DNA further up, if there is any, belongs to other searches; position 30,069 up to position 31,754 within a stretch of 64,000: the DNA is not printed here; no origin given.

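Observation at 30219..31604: MtmB-family methyltransferase gene with no pyrrolysine (amber) codon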

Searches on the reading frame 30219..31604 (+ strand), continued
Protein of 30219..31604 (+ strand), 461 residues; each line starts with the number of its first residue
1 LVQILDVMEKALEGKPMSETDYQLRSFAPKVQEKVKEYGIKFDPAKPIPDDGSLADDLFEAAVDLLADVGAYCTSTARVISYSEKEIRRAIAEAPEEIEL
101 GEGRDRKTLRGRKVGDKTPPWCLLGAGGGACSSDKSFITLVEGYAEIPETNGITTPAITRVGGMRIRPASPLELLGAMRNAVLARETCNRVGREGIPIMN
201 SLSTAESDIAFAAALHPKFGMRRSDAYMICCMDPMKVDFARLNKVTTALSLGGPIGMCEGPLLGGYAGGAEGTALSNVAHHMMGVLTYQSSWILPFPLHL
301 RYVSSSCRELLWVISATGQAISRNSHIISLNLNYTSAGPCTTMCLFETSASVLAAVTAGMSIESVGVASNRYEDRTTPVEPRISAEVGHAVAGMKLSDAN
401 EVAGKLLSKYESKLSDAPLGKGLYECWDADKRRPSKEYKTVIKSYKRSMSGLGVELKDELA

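Call 42: find_homologous_proteins(query=P0350, max_evalue=1e-30)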
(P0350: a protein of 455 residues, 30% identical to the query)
Query P0350 (455 aa): 91 proteins with E <= 1e-30 among 8000 candidates.
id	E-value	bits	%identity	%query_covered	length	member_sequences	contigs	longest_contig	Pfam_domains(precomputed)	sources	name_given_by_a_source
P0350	0.0e+0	1027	100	100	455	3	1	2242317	PF05369.19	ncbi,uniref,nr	ncbi:Monomethylamine methyltransferase MtmB [Methanohalobium evestigatum Z-7303]|uniref:[methylamine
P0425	1.2e-266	903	87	100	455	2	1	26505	PF05369.19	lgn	-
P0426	1.1e-222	758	70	100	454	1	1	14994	PF05369.19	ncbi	-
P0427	1.5e-221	754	70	100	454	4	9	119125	PF05369.19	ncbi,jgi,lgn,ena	-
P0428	2.4e-219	747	71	100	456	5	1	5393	PF05369.19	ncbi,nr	ncbi:MAG: monomethylamine:corrinoid methyltransferase [Methanosarcinales archaeon]|nr:monomethylamin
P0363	1.2e-218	745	71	100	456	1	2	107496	PF05369.19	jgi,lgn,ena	jgi:methylamine--corrinoid protein Co-methyltransferase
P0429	1.0e-215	735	69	100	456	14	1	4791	PF05369.19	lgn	-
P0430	2.7e-214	730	69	100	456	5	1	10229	PF05369.19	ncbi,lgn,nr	ncbi:MAG: monomethylamine:corrinoid methyltransferase [Methanococcoides sp.]|nr:monomethylamine:corr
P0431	2.3e-213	727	68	100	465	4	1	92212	PF05369.19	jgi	jgi:methylamine--corrinoid protein Co-methyltransferase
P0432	2.5e-212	724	69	99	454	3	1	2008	PF05369.19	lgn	-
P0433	4.4e-212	723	68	100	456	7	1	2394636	PF05369.19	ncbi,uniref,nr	ncbi:monomethylamine:corrinoid methyltransferase [Methanococcoides methylutens]|uniref:[methylamine-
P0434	1.0e-211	722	68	100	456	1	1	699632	PF05369.19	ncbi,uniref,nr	ncbi:methylamine--corrinoid protein Co-methyltransferase [Methanohalophilus levihalophilus]|uniref:m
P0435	5.9e-207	706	67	99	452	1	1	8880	PF05369.19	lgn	-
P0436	2.4e-205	701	67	99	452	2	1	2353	PF05369.19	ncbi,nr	ncbi:MAG: monomethylamine:corrinoid methyltransferase, partial [Firmicutes bacterium]|nr:monomethyla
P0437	3.2e-204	697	66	99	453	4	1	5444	PF05369.19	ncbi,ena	-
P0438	1.6e-203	695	67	100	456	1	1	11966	PF05369.19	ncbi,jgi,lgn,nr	ncbi:MAG: monomethylamine:corrinoid methyltransferase [Methanosarcinaceae archaeon]|nr:monomethylami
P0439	7.0e-199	679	64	100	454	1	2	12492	PF05369.19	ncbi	-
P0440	1.1e-198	679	65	99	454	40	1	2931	PF05369.19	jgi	-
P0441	1.2e-198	679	65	99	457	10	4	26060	PF05369.19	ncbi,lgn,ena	-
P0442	3.6e-197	674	64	99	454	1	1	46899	PF05369.19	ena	-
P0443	6.1e-193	660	64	99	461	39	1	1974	PF05369.19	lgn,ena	-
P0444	1.2e-192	659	64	99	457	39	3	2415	PF05369.19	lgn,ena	-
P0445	2.6e-191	654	63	99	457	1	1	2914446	PF05369.19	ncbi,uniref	ncbi:monomethylamine:corrinoid methyltransferase [Methanolobus sp. ZRKC2]|uniref:monomethylamine:cor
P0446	3.7e-191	654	63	99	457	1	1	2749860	PF05369.19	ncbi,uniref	ncbi:monomethylamine:corrinoid methyltransferase [Methanolobus sp. ZRKC3]|uniref:monomethylamine:cor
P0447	1.2e-190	652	62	100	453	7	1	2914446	PF05369.19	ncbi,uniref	ncbi:monomethylamine:corrinoid methyltransferase [Methanolobus sp. ZRKC2]|uniref:monomethylamine:cor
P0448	3.5e-190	651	67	92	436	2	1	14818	PF05369.19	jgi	jgi:methylamine--corrinoid protein Co-methyltransferase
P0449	5.8e-190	650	63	99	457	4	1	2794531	PF05369.19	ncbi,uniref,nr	ncbi:monomethylamine:corrinoid methyltransferase [Methanolobus sediminis]|uniref:[methylamine--corri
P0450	3.6e-189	647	62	98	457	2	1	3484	PF05369.19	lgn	-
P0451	1.1e-188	646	62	98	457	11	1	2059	PF05369.19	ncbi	-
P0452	3.4e-188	644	62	99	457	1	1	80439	PF05369.19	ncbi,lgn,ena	-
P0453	9.3e-188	643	62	99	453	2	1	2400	PF05369.19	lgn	-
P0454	1.1e-187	643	62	99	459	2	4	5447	PF05369.19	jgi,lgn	-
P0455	9.0e-187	640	62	99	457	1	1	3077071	PF05369.19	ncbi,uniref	ncbi:monomethylamine:corrinoid methyltransferase [Methanolobus sp. ZRKC4]|uniref:monomethylamine:cor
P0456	1.8e-186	639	62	99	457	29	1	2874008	PF05369.19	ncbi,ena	-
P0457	7.3e-186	637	62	99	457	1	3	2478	PF05369.19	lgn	-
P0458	1.1e-184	633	61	99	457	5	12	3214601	PF05369.19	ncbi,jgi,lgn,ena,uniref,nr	ncbi:MAG: methylamine---corrinoid protein Co-methyltransferase [Methanolobus sp.]|jgi:methylamine--c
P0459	3.3e-184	631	60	99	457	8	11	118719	PF05369.19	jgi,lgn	jgi:methylamine--corrinoid protein Co-methyltransferase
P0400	3.9e-183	628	60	99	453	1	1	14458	PF05369.19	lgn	-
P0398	1.9e-182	625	65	92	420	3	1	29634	PF05369.19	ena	-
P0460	5.9e-181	620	59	99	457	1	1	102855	PF05369.19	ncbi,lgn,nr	ncbi:MAG: monomethylamine:corrinoid methyltransferase [Methanolobus sp.]|nr:monomethylamine:corrinoi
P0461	1.7e-176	606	62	93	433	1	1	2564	PF05369.19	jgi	jgi:methylamine--corrinoid protein Co-methyltransferase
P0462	8.5e-175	600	58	99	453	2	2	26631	PF05369.19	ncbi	-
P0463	1.1e-171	590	56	98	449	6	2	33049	PF05369.19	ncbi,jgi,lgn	jgi:methylamine--corrinoid protein Co-methyltransferase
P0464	3.5e-171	588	57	100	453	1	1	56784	PF05369.19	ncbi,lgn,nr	ncbi:MAG: monomethylamine:corrinoid methyltransferase [Methanolobus sp.]|nr:monomethylamine:corrinoi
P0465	3.8e-171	588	57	99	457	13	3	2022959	PF05369.19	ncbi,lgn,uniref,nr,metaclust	ncbi:monomethylamine:corrinoid methyltransferase [Methanohalophilus halophilus]|uniref:[methylamine-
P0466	2.7e-167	575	54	99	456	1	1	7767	PF05369.19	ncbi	-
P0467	2.7e-167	575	54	99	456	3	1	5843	PF05369.19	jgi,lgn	jgi:methylamine--corrinoid protein Co-methyltransferase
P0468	1.4e-164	566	55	98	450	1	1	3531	PF05369.19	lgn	-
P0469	6.4e-143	495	61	76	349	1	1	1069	PF05369.19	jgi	-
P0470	9.1e-65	237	33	99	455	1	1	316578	PF05369.19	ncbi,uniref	ncbi:monomethylamine:corrinoid methyltransferase [Methanococcoides sp. LMO-2]|uniref:[methylamine--c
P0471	3.0e-63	232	33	100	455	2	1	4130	PF05369.19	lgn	-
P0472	1.0e-61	227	34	99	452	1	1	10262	PF05369.19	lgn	-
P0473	3.8e-61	226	33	97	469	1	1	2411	PF05369.19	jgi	jgi:methylamine---corrinoid protein Co-methyltransferase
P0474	1.2e-60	224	33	99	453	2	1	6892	PF05369.19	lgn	-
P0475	1.2e-59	221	32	98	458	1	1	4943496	PF05369.19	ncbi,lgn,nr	ncbi:MAG: monomethylamine:corrinoid methyltransferase [Candidatus Heimdallarchaeota archaeon]|nr:MAG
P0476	1.4e-58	217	33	99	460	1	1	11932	PF05369.19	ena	-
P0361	3.0e-58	216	32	98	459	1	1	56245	PF05369.19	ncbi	-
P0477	1.0e-57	214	33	99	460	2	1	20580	PF05369.19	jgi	jgi:methylamine--corrinoid protein Co-methyltransferase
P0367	1.1e-57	214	33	97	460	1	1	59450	PF05369.19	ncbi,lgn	ncbi:MAG: monomethylamine:corrinoid methyltransferase [Candidatus Thorarchaeota archaeon]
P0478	3.9e-57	212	33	99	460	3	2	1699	PF05369.19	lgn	-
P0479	3.5e-56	209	32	99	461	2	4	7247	PF05369.19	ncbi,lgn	-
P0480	3.9e-56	209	31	99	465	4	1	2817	PF05369.19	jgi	jgi:methylamine--corrinoid protein Co-methyltransferase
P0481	1.6e-55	207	32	98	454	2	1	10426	PF05369.19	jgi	-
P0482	8.2e-55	205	32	98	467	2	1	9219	PF05369.19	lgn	-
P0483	2.9e-54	203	32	97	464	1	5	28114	PF05369.19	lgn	-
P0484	3.1e-54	203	32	99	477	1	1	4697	PF05369.19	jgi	-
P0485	4.7e-54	202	30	98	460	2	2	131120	PF05369.19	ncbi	ncbi:MAG: monomethylamine:corrinoid methyltransferase [Candidatus Hodarchaeales archaeon]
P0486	3.6e-53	199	31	96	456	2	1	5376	PF05369.19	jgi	jgi:methylamine--corrinoid protein Co-methyltransferase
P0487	3.5e-52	196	32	98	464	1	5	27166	PF05369.19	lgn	-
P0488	6.3e-51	192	31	95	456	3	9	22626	PF05369.19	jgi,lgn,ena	jgi:methylamine--corrinoid protein Co-methyltransferase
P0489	1.1e-50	191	32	93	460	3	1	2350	PF05369.19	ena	-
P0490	6.1e-50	189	34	89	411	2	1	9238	PF05369.19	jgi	-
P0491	9.7e-50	188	31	93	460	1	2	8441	PF05369.19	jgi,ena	-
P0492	1.7e-49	187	30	92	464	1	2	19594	PF05369.19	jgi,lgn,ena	-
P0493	3.4e-49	186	30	97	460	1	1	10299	PF05369.19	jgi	jgi:methylamine--corrinoid protein Co-methyltransferase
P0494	3.8e-49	186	30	99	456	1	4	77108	PF05369.19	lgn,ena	-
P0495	4.4e-49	186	30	95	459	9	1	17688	PF05369.19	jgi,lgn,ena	-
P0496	8.7e-49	185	31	97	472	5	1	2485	PF05369.19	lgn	-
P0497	2.5e-48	183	30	95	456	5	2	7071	PF05369.19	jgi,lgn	jgi:methylamine--corrinoid protein Co-methyltransferase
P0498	2.2e-47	180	32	93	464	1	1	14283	PF05369.19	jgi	jgi:methylamine---corrinoid protein Co-methyltransferase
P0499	3.0e-47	180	30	97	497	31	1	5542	PF05369.19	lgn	-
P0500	2.3e-46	177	30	97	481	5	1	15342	PF05369.19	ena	-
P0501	6.3e-46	175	28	99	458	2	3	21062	PF05369.19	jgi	jgi:methylamine--corrinoid protein Co-methyltransferase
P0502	3.9e-45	173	29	97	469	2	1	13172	PF05369.19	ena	-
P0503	1.4e-44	171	30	99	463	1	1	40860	PF05369.19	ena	-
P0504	3.1e-44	170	30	97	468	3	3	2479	PF05369.19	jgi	jgi:methylamine--corrinoid protein Co-methyltransferase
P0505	3.9e-43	166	28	99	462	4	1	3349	PF05369.19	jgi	-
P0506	4.2e-42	163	29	96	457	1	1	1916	PF05369.19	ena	-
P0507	7.2e-42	162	30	97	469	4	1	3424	PF05369.19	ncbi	-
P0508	7.3e-41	159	28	93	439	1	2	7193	PF05369.19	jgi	-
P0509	1.9e-31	128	33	52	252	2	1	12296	PF05369.19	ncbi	-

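Call 44: find_encoding_contigs(protein=P0433, flank=8000, max_places=2)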
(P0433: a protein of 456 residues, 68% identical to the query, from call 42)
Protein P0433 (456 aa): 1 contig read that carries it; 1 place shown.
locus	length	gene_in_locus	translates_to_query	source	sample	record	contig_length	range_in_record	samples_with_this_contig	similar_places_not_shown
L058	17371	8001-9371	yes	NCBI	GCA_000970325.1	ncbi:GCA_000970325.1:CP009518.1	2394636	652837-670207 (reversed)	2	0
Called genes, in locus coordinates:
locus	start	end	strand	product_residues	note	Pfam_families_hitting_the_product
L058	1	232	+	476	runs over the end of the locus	PF03721:UDPG_MGDP_dh_N, PF00984:UDPG_MGDP_dh, PF03720:UDPG_MGDP_dh_C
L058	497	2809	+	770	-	PF00437:T2SSE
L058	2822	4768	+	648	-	-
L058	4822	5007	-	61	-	PF13183:Fer4_8 (faint), PF13237:Fer4_10, PF12797:Fer4_2 (faint), PF14697:Fer4_21 (weak), PF12838:Fer4_7, PF13187:Fer4_9, PF00037:Fer4, PF12837:Fer4_6 (weak), +2 more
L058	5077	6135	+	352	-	PF04055:Radical_SAM, PF26257:DUF8061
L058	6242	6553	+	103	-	PF10826:DUF2551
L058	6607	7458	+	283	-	PF01255:Prenyltransf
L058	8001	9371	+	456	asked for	PF05369:MtmB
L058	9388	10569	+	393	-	PF00931:NB-ARC (faint), PF01637:ATPase_2 (weak), PF13191:AAA_16, PF13401:AAA_22, PF00004:AAA (weak), PF05729:NACHT (weak), PF22703:Cdc6_lid, PF09079:WHD_Cdc6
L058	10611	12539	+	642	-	PF05378:Hydant_A_N, PF13941:MutL (faint), PF01968:Hydantoinase_A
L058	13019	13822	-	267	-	PF01193:RNA_pol_L, PF01000:RNA_pol_A_bac, PF00037:Fer4 (faint), PF13187:Fer4_9 (faint), PF12838:Fer4_7 (weak)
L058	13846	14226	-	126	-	PF00411:Ribosomal_S11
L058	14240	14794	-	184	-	PF01479:S4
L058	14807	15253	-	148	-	PF00416:Ribosomal_S13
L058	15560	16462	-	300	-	PF00892:EamA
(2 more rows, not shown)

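Call 45: find_encoding_contigs(protein=P0470, flank=8000, max_places=2)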
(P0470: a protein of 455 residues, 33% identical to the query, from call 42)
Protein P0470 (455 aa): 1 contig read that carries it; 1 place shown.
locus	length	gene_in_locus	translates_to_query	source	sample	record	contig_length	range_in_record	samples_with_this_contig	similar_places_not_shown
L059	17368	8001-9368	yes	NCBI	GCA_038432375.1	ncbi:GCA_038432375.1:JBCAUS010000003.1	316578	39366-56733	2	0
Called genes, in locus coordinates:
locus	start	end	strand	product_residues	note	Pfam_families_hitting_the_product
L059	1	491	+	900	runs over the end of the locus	PF03175:DNA_pol_B_2, PF00136:DNA_pol_B (faint)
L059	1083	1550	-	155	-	PF00072:Response_reg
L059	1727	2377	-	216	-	PF02607:B12-binding_2, PF02310:B12-binding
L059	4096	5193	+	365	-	PF00892:EamA (faint)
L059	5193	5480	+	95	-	-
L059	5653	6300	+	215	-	PF02607:B12-binding_2, PF02310:B12-binding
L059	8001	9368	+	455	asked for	PF05369:MtmB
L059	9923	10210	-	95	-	PF00072:Response_reg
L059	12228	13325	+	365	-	PF00892:EamA (faint)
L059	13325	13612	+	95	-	-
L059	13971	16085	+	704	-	PF07752:S-layer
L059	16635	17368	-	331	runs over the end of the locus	PF18093:Trm5_N, PF25133:TYW2_N_2, PF02005:TRM (weak), PF02475:TRM5-TYW2_MTfase, PF05958:tRNA_U5-meth_tr (weak), PF03602:Cons_hypoth95, PF13649:Methyltransf_25, PF13847:Methyltransf_31, +2 more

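Call 46: list_cluster_members(proteins=[P0354, P0361, P0413, P0454, P0349, P0136, P0375, P0388, P0377, P0344])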
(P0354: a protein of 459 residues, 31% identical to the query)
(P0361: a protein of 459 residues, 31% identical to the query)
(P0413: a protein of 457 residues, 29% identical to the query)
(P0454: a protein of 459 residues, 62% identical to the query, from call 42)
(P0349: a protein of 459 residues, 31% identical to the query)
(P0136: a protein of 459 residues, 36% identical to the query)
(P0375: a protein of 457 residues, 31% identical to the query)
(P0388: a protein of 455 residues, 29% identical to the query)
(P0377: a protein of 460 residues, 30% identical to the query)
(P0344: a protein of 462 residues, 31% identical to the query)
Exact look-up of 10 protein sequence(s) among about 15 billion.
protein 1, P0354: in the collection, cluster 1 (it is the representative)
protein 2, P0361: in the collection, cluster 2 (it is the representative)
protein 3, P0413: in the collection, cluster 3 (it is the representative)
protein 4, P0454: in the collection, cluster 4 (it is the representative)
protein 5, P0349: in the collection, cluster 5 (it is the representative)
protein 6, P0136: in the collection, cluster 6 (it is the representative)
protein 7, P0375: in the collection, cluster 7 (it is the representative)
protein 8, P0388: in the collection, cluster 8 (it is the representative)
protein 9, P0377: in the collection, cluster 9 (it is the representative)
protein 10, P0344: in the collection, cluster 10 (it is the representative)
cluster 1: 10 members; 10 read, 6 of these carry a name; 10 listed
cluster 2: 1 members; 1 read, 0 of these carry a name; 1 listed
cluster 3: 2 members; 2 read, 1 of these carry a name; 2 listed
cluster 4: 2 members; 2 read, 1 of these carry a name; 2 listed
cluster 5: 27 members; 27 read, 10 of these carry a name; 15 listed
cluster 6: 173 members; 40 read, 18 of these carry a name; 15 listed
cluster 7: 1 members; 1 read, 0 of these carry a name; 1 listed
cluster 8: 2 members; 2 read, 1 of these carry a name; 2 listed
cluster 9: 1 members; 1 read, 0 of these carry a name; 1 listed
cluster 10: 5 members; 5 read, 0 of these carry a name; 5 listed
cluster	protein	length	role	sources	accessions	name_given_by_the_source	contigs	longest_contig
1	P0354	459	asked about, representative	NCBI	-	-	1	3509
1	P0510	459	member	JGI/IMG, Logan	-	methylamine--corrinoid protein Co-methyltransferase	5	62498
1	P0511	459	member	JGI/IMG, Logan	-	methylamine--corrinoid protein Co-methyltransferase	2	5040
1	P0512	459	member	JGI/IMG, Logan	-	methylamine--corrinoid protein Co-methyltransferase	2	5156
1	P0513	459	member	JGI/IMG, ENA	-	methylamine--corrinoid protein Co-methyltransferase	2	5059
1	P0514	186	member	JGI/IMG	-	methylamine--corrinoid protein Co-methyltransferase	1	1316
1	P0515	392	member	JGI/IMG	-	methylamine--corrinoid protein Co-methyltransferase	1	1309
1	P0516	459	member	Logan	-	-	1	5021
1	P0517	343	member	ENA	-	-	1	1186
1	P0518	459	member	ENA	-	-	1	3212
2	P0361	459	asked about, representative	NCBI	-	-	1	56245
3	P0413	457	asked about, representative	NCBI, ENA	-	-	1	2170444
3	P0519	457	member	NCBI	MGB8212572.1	MAG: monomethylamine:corrinoid methyltransferase [Anaerolineales bacterium]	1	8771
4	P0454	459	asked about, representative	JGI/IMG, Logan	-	-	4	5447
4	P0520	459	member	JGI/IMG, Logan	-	methylamine--corrinoid protein Co-methyltransferase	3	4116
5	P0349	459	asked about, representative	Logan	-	-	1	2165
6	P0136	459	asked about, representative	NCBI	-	-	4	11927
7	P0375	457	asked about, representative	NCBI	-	-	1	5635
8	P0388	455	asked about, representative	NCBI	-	-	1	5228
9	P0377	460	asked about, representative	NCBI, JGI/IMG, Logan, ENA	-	-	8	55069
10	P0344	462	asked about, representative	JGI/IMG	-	-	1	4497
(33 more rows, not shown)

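Call 57: predict_structure(alignment_id=A2)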
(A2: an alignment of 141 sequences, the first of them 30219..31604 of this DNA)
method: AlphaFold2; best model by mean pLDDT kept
length: 461 residues; sequences in the alignment: 141
mean_pLDDT: 95.8   pTM: 0.94
mean pLDDT of the five models: 95.8, 95.7, 95.3, 95.3, 95.3
residues with pLDDT >= 90: 440; 70-90: 16; 50-70: 4; < 50: 1
segments of 3 or more residues with pLDDT < 50: none
pLDDT, mean of each block of 10 residues (from residue 1): 86 98 98 99 97 98 99 98 98 97 98 97 93 97 97 96 94 96 97 96 88 93 95 94 96 94 95 98 97 96 95 99 98 96 98 98 92 95 98 98 98 97 97 97 98 88 37
secondary structure, 60 per line:
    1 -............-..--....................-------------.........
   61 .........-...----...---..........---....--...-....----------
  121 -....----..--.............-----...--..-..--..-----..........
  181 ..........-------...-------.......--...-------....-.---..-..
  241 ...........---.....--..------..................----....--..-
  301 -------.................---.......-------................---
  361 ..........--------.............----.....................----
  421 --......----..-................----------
elements in order: H2-13 H19-38 H52-69 E71-73 E78-80 H84-93 E97-100 E107-110 E122-125 H134-146 E152-154 H171-190 E198-200 H208-214 E227-230 H239-251 E255-259 H270-287 E292-295 H308-324 E328-334 H342-357 E361-366 H367-370 H379-391 H396-416 H423-426 H436-451

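Call 61: fold_search(model_id=the predicted structure, library=pdb)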
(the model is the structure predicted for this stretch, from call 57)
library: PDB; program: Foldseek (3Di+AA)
matches with E <= 10: 750; with E <= 0.001: 19
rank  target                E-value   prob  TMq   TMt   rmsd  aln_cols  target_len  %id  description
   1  1l2q                  2.7e-49  1.00  0.95  0.95   1.4       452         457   33  Crystal Structure of the Methanosarcina barkeri Monomethylamine Methyltransferase (MtmB) (released 2002-06-05)
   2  1nth                  5.4e-49  1.00  0.95  0.95   1.4       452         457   33  Crystal structure of the methanosarcina barkeri monomethylamine methyltransferase (MTMB) (released 2003-02-04)
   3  1tv2                  9.1e-49  1.00  0.95  0.95   1.4       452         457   33  Crystal structure of the hydroxylamine MtmB complex (released 2004-10-19)
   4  7xcl_A                7.5e-11  1.00  0.51  0.48  15.7       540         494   13  Crystal structure of trimethylamine methyltransferase MttB from Methanosarcina barkeri at 2.5 A resolution (released 2023-01-18)
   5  7xcl_C                1.1e-10  1.00  0.51  0.48  16.1       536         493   12  Crystal structure of trimethylamine methyltransferase MttB from Methanosarcina barkeri at 2.5 A resolution (released 2023-01-18)
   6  7xcn_A                5.8e-10  1.00  0.52  0.49  14.7       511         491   14  Crystal structure of the MttB-MttC complex at 2.7 A resolution (released 2023-01-18)
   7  7xcm_A                1.8e-09  1.00  0.51  0.48  14.8       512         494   13  Crystal structure of sulfite MttB structure at 3.2 A resolution (released 2023-01-18)
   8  7xcm_C                2.7e-09  1.00  0.55  0.52  11.9       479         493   12  Crystal structure of sulfite MttB structure at 3.2 A resolution (released 2023-01-18)
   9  9yce_B                3.2e-09  1.00  0.51  0.50  13.4       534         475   12  Active site of MtgB, a glycine betaine methyltransferase from the MttB superfamily (released 2026-03-11)
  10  2qne_A                8.7e-09  1.00  0.49  0.48  13.7       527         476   12  Crystal structure of putative methyltransferase (ZP_00558420.1) from Desulfitobacterium hafniense Y51 at 2.30 A resolu (released 2007-08-14)
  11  2qne_B                1.5e-08  1.00  0.48  0.47  14.5       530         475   12  Crystal structure of putative methyltransferase (ZP_00558420.1) from Desulfitobacterium hafniense Y51 at 2.30 A resolu (released 2007-08-14)
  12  9yce_A                2.8e-08  1.00  0.53  0.51  13.2       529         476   12  Active site of MtgB, a glycine betaine methyltransferase from the MttB superfamily (released 2026-03-11)
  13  4yyc                  1.1e-06  1.00  0.51  0.49  14.6       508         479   12  Crystal structure of trimethylamine methyltransferase from Sinorhizobium meliloti in complex with unknown ligand (released 2015-04-08)
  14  5vyz_D                2.7e-04  0.97  0.34  0.16  21.4       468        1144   10  Crystal structure of Lactococcus lactis pyruvate carboxylase in complex with cyclic-di-AMP (released 2017-08-16)
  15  1cb7_B                5.1e-04  0.89  0.32  0.30  18.0       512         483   10  GLUTAMATE MUTASE FROM CLOSTRIDIUM COCHLEARIUM RECONSTITUTED WITH METHYL-COBALAMIN (released 2000-02-28)
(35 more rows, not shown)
